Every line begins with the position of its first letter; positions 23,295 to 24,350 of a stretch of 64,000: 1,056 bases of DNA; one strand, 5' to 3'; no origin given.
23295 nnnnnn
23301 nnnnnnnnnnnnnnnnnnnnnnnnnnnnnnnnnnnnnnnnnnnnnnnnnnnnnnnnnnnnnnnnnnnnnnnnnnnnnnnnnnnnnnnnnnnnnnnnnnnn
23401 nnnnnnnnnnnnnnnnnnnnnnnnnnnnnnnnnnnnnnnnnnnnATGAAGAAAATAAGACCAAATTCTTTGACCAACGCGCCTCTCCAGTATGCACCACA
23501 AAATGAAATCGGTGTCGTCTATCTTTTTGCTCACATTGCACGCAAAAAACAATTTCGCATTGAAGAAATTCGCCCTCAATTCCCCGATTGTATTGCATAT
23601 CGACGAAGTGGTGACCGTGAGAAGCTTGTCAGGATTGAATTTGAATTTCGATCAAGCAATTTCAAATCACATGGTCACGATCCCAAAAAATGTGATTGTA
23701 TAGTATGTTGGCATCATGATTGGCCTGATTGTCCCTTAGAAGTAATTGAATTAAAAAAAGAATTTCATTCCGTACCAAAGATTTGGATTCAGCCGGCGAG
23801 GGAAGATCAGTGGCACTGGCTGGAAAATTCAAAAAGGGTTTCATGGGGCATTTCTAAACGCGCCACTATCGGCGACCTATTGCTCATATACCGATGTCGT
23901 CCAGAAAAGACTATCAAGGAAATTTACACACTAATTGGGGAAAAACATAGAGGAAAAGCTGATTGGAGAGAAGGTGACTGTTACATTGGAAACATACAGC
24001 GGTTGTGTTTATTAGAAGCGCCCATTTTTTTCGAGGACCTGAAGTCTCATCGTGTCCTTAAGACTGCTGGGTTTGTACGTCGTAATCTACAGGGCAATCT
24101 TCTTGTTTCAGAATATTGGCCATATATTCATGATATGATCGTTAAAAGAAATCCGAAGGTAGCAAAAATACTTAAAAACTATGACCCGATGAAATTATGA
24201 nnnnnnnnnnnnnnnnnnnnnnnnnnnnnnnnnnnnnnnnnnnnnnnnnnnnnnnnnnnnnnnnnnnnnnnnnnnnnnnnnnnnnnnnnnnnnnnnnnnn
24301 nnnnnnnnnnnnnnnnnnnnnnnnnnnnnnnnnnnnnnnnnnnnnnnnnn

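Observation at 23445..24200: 251-aa protein combining a putative PD-(D/E)xK-like N-terminus with a PUA/EVE-like C-terminus: candidate modification-sensing nuclease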

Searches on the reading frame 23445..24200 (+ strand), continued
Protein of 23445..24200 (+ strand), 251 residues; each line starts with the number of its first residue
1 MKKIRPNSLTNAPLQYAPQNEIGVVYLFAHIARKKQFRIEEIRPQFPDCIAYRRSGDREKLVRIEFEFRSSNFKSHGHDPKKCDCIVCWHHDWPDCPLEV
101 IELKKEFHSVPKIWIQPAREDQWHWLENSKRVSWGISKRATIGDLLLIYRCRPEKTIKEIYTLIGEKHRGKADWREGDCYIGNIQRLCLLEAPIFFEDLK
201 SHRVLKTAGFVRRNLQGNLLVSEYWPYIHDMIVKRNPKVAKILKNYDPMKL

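Call 31: find_encoding_contigs(protein=P0052, flank=8000, max_places=2)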
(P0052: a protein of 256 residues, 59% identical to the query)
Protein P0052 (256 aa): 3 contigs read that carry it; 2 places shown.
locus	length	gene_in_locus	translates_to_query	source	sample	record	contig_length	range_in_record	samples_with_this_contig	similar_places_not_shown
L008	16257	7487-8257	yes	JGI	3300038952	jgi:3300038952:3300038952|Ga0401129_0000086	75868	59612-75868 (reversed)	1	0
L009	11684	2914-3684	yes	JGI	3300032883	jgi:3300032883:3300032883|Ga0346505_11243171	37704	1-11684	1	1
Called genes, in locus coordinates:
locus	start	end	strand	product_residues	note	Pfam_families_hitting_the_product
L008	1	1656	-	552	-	?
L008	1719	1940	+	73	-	-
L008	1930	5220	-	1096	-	PF13620:CarboxypepD_reg, PF25183:OMP_b-brl_4, PF00593:TonB_dep_Rec_b-barrel (weak)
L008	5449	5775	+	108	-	PF01521:Fe-S_biosyn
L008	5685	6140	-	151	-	PF18932:DUF5681 (weak)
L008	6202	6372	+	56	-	-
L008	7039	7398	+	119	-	-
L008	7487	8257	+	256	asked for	-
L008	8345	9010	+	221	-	-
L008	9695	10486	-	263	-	PF13620:CarboxypepD_reg, PF13715:CarbopepD_reg_2, PF22904:NOMO1-like_2nd (weak)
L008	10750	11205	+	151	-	-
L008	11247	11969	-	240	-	PF03976:PPK2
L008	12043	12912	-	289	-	PF03976:PPK2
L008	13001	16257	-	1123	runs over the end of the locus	PF26549:Tricorn_N, PF26550:Tricorn_2nd (weak), PF07676:PD40 (weak), PF26550:Tricorn_2nd, PF14684:Tricorn_C1, PF14685:PDZ_Tricorn, PF17820:PDZ_6 (weak), PF03572:Peptidase_S41, +2 more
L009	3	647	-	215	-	?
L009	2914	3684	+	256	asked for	-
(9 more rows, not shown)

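Call 32: find_encoding_contigs(protein=window:23445-24200:+, flank=10000, max_places=3)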
Protein window:23445-24200:+ (251 aa): 4 contigs read that carry it; 3 places shown.
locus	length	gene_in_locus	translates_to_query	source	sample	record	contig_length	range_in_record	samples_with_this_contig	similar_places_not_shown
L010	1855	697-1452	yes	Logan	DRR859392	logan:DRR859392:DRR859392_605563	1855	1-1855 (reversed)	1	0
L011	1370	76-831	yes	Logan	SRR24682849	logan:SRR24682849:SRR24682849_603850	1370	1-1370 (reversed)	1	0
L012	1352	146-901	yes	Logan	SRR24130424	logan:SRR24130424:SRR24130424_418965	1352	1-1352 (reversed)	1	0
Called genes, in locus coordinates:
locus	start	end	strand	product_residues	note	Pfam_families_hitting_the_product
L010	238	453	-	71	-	PF21748:UPF0150 (weak), PF15919:HicB_lk_antitox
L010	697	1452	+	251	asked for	-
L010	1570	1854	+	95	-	?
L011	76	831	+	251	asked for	-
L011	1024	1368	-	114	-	?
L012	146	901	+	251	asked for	-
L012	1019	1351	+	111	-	?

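Call 49: search_protein_families(library=phrogs, proteins=[window:23445-24197:+, P0202, P0246, P0200, P0217, P0265, P0187], max_evalue=0.01)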
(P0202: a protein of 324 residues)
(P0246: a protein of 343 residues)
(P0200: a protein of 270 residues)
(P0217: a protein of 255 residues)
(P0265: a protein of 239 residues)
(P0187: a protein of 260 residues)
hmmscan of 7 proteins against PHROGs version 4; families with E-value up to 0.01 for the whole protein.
window:23445-24197:+ (251 aa): 0 families

P0202 (324 aa): 7 families
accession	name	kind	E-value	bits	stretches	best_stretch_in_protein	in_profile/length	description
phrog_4715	-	DNA, RNA and nucleotide metabolism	3.3e-09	36.7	1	39-178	174-313/630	ParB-like partition protein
phrog_12047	-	DNA, RNA and nucleotide metabolism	4.9e-07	30.6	1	39-173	24-164/301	ParB-like partition nuclease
phrog_6218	-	DNA, RNA and nucleotide metabolism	9.8e-07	29.2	1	38-108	29-103/506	ParB-like partition protein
phrog_930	-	DNA, RNA and nucleotide metabolism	1.5e-06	29.3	1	49-90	42-83/223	ParB-like partition protein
phrog_3264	-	DNA, RNA and nucleotide metabolism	8.6e-06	26.6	1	60-143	98-180/337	ParB-like partition protein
phrog_15396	-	DNA, RNA and nucleotide metabolism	0.00032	21.6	1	45-89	35-79/258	ParB-like partition nuclease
phrog_620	-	DNA, RNA and nucleotide metabolism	0.00097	20.3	1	50-96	45-91/217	ParB-like partition protein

P0246 (343 aa): 1 family
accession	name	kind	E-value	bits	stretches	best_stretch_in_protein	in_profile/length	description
phrog_22655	-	unknown function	1.7e-05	24.8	1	5-114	74-180/508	-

P0200 (270 aa): 0 families

P0217 (255 aa): 0 families

P0265 (239 aa): 0 families

P0187 (260 aa): 1 family
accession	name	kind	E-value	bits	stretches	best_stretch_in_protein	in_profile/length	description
phrog_27068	-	unknown function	0.0023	18.8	0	150-169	42-61/77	-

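Call 56: find_related_loci(query=A1, collection=genome_contigs, flank=6000)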
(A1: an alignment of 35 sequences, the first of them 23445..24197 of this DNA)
Query A1 (251 aa) in genome_contigs; peptide patterns used: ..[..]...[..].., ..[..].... (x = any residue, [..] = any of these).
210 stretches matched a pattern; 166 encode a relative of the query (tblastn E <= 1e-3); the best 80 are kept; 80 distinct loci.
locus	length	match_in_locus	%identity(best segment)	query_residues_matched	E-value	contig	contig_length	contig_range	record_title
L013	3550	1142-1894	88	1-251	6e-162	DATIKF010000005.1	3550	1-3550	MAG TPA_asm: Dissulfurispiraceae bacterium isolate SMAG_U15711 k141_96903, whole genome shotgun sequence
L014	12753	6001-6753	85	1-251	5e-152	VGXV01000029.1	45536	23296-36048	MAG: Planctomycetota bacterium isolate K_DeepCast_100m_m2_328 K_DeepCast_100m_m2_328_Ga0194127_10000914, whole genome sh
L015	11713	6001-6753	82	1-251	2e-148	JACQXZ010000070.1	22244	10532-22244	MAG: Actinomycetota bacterium isolate NC_groundwater_1528_Pr4_S-0.65um_37_9 SR1-18-Sp65_coassembly_scaffold_437131, whol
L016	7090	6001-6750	80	1-251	3e-139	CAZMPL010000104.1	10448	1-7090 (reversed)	MAG TPA_asm: uncultured Pirellulales bacterium isolate SRP192927_co7_699 genome assembly, contig: NODE_13149_length_1044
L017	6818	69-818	74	1-251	3e-132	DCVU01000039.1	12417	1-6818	MAG TPA_asm: Smithella sp. UBA2180 UBA2180_contig_21475, whole genome shotgun sequence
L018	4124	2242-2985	76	3-251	7e-134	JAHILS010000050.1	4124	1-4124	MAG: Patescibacteria group bacterium isolate KR13_N2.mb.36 KR13_N2.mb.36_k141_258226, whole genome shotgun sequence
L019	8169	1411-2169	69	1-251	1e-128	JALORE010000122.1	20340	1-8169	MAG: Planctomycetota bacterium isolate Prado173 scaffold_3859, whole genome shotgun sequence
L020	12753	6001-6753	65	3-251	3e-115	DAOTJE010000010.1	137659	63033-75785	MAG TPA_asm: Sedimentisphaerales bacterium isolate AMR_MDS_3007 NODE_89_length_137659_cov_39.873863, whole genome shotgu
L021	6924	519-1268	64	1-248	5e-113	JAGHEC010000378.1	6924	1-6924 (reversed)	MAG: Deltaproteobacteria bacterium isolate AUK324 PB_MBMC_278_c_000000000201, whole genome shotgun sequence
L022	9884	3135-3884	64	1-248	1e-112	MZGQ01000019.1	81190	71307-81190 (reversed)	MAG: Desulfococcus sp. 4484_241 ex4484_241_scaffold_1140, whole genome shotgun sequence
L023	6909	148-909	61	1-251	2e-109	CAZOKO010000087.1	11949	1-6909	MAG TPA_asm: uncultured Thermodesulfobacteriota bacterium isolate binchicken_co141_568 genome assembly, contig: NODE_214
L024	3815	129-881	63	3-251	1e-110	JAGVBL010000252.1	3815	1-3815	MAG: Ignavibacteriales bacterium isolate DeMMO6_29 c_000000038818, whole genome shotgun sequence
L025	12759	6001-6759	61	1-251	7e-108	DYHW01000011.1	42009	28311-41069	MAG TPA_asm: Melioribacter sp. isolate DR5_37_169 Afr_mines_DR5_90_length_42009_cov_71_382014, whole genome shotgun sequ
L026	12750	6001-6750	60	1-248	8e-107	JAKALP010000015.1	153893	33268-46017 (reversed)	MAG: Deltaproteobacteria bacterium isolate WY5.bin12 NODE_150_length_153893_cov_2.602649, whole genome shotgun sequence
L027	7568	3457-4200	58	7-251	6e-104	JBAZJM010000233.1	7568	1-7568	MAG: Lentisphaeria bacterium isolate SO_2017_LW4_12 scaffold_18765_c1_LW137-91_2017, whole genome shotgun sequence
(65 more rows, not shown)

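Call 60: search_protein_families(library=pfam, alignment_id=A4, max_evalue=0.00001)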
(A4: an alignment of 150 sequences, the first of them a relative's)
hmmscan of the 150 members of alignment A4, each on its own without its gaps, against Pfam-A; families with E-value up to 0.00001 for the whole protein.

A. member 1, L014:5232-5516:+ (95 aa): 1 family
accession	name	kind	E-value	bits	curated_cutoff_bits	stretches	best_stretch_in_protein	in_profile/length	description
PF01797.21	Y1_Tnp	-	3.5e-07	30.8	23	1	10-68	3-60/121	Transposase IS200 like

B. families by the number of members that match (of 150 scanned): 158 families (the first 25 are shown)
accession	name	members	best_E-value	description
PF00753.33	Lactamase_B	3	1.1e-28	Metallo-beta-lactamase superfamily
PF13237.11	Fer4_10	3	9.7e-11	4Fe-4S dicluster domain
PF13187.11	Fer4_9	3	3.7e-10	4Fe-4S dicluster domain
PF01555.25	N6_N4_Mtase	2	3.8e-45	DNA methylase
PF04055.27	Radical_SAM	2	1.1e-25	Radical SAM superfamily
PF13495.12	Phage_int_SAM_4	2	3.3e-24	Phage integrase, N-terminal SAM-like domain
PF00534.26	Glycos_transf_1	2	5.2e-23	Glycosyl transferases group 1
PF00535.33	Glycos_transf_2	2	2.6e-21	Glycosyl transferase family 2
PF12838.12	Fer4_7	2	1.2e-16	4Fe-4S dicluster domain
PF12801.12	Fer4_5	2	1.2e-16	4Fe-4S binding domain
PF13692.12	Glyco_trans_1_4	2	2.3e-15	Glycosyl transferases group 1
PF01850.27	PIN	2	8.4e-15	PIN domain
PF00037.32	Fer4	2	1.5e-14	4Fe-4S binding domain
PF13439.12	Glyco_transf_4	2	4e-11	Glycosyltransferase Family 4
PF12837.12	Fer4_6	2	3.9e-08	4Fe-4S binding domain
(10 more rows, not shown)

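Call 61: search_protein_families(library=padloc, alignment_id=A4, max_evalue=0.00001)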
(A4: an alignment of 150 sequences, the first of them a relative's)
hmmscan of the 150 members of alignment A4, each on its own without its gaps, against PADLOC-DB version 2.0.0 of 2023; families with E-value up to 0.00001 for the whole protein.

A. member 1, L014:5232-5516:+ (95 aa): 0 families

B. families by the number of members that match (of 150 scanned): 195 families (the first 25 are shown)
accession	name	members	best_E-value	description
PDLC04134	mad2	4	1.8e-57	mads_2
PDLC03353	MTase_II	2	2.2e-76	Type II methyltransferase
PDLC03350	MTase_II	2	9.1e-52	Type II methyltransferase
PDLC03259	MTase_II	2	1.5e-44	Type II methyltransferase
PDLC03246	MTase_II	2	5.9e-38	Type II methyltransferase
PDLC03283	MTase_II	2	1.5e-37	Type II methyltransferase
PDLC04140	mad8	2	8.3e-34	mads_8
PDLC03371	MTase_II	2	9e-30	Type II methyltransferase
PDLC04841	PDC-S04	2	2.6e-29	-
PDLC03387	MTase_II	2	1.3e-27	Type II methyltransferase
PDLC03299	MTase_II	2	5.6e-25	Type II methyltransferase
PDLC03260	MTase_II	2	2.4e-24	Type II methyltransferase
PDLC03363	MTase_II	2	3.1e-22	Type II methyltransferase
PDLC03351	MTase_II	2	7e-20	Type II methyltransferase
PDLC03265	MTase_II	2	4.9e-18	Type II methyltransferase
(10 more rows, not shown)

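Call 62: find_related_loci(query=A1, collection=viral_contigs, flank=5000)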
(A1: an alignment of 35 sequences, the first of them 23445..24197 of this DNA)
Query A1 (251 aa) in viral_contigs; peptide patterns used: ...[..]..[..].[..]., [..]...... (x = any residue, [..] = any of these).
38 stretches matched a pattern; 2 encode a relative of the query (tblastn E <= 1e-3); 2 distinct loci.
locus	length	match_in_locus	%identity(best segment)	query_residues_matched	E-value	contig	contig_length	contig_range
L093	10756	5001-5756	47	3-251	6e-81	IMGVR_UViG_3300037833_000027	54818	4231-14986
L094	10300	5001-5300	45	14-109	1e-21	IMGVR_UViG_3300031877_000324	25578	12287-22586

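Call 63: search_dna_similar(query=window:23445-24197:+, collection=phages, mode=protein, max_evalue=0.001)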
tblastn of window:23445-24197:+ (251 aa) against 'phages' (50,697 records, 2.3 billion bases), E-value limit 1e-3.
No match.

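Call 64: search_dna_similar(query=window:23445-24197:+, collection=plasmids, mode=protein, max_evalue=0.001)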
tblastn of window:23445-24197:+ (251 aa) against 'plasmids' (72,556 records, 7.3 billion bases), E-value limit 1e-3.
No match.

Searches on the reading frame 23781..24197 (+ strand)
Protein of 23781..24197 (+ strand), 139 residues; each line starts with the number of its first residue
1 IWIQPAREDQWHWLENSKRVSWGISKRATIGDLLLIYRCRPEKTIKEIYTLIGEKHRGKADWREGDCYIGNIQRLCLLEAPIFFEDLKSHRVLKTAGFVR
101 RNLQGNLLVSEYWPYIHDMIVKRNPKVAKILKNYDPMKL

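Call 68: search_solved_structures(query=A5, max_evalue=1, show_alignments=5)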
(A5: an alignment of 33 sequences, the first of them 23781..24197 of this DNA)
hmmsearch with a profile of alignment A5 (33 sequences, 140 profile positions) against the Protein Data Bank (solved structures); distinct sequences matched with E-value up to 1: 3.
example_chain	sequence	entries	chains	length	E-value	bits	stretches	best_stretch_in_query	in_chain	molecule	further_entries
2gbs_A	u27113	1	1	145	0.00045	23.4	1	28-120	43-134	Hypothetical protein Rpa0253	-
1zce_A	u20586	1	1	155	0.0023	21.1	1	27-103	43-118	hypothetical protein Atu2648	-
2ar1_A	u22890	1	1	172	0.044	16.9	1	28-110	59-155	hypothetical protein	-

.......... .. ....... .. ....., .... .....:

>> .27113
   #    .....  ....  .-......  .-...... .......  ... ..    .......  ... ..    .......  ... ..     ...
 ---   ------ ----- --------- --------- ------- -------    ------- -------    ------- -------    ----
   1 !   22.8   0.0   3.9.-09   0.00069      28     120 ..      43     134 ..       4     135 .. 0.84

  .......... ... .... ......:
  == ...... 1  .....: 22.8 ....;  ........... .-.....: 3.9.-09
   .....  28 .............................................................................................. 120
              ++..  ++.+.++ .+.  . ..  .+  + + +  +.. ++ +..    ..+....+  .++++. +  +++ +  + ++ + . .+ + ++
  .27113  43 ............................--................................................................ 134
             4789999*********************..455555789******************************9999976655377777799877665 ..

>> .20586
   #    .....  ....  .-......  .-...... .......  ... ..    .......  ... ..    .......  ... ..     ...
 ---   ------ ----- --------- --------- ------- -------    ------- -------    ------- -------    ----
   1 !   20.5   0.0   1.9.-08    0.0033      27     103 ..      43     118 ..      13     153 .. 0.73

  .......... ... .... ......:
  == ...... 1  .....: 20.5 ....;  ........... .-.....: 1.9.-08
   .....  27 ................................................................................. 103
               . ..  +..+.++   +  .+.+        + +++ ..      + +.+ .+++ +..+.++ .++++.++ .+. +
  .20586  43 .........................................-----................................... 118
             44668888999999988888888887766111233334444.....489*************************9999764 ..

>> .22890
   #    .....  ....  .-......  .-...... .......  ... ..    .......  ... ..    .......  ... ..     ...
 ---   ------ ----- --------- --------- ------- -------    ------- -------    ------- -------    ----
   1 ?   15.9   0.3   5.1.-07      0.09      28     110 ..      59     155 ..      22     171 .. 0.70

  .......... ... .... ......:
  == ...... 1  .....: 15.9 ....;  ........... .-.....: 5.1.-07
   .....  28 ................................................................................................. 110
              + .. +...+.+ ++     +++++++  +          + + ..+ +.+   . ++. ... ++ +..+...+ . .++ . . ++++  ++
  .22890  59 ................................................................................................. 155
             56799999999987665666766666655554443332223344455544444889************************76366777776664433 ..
